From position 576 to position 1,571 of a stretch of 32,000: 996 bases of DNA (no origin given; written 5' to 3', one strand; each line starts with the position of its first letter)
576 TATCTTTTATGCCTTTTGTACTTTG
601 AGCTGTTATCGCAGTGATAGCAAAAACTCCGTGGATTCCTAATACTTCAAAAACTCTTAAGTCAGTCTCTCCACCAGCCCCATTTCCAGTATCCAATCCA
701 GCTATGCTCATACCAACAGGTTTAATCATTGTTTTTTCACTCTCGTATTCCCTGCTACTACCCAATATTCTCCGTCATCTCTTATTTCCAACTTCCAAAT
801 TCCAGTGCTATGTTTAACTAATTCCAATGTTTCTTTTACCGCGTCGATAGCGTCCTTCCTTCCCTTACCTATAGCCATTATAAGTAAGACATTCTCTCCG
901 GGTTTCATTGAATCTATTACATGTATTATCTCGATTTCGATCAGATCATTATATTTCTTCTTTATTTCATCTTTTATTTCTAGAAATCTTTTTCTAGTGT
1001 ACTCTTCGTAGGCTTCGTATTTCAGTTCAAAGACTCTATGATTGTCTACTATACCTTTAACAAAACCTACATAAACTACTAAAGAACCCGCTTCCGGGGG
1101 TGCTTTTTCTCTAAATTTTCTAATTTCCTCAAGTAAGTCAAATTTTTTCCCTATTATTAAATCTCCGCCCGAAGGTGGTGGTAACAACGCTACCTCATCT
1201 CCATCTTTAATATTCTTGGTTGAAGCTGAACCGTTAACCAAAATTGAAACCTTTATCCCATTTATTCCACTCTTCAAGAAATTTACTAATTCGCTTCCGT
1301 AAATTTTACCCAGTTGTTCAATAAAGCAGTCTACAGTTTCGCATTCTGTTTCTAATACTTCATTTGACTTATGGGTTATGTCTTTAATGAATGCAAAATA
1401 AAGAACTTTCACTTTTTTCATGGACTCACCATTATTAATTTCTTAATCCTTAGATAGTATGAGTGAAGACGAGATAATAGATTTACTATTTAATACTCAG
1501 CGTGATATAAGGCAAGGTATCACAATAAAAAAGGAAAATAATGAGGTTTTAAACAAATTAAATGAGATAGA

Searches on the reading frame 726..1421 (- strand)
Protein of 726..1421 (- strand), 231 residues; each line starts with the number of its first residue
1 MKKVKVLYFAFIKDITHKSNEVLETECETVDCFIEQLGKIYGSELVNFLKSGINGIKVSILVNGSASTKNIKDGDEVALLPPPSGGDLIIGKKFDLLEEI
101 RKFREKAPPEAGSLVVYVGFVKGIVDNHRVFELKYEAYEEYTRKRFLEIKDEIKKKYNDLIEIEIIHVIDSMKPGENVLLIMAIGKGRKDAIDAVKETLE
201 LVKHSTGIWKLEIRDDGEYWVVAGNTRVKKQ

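Call 66: search_protein_families(library=pfam, proteins=[window:726-1421:-], max_evalue=0.001)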
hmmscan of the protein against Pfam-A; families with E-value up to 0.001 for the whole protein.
window:726-1421:- (231 aa): 2 families
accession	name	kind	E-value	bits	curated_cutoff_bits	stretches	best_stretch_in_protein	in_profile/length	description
PF02391.22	MoaE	-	9.1e-20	71.4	23.4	1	94-204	6-113/114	MoaE protein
PF02597.26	ThiS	-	4.7e-12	46.7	22.5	1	6-86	1-76/76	ThiS family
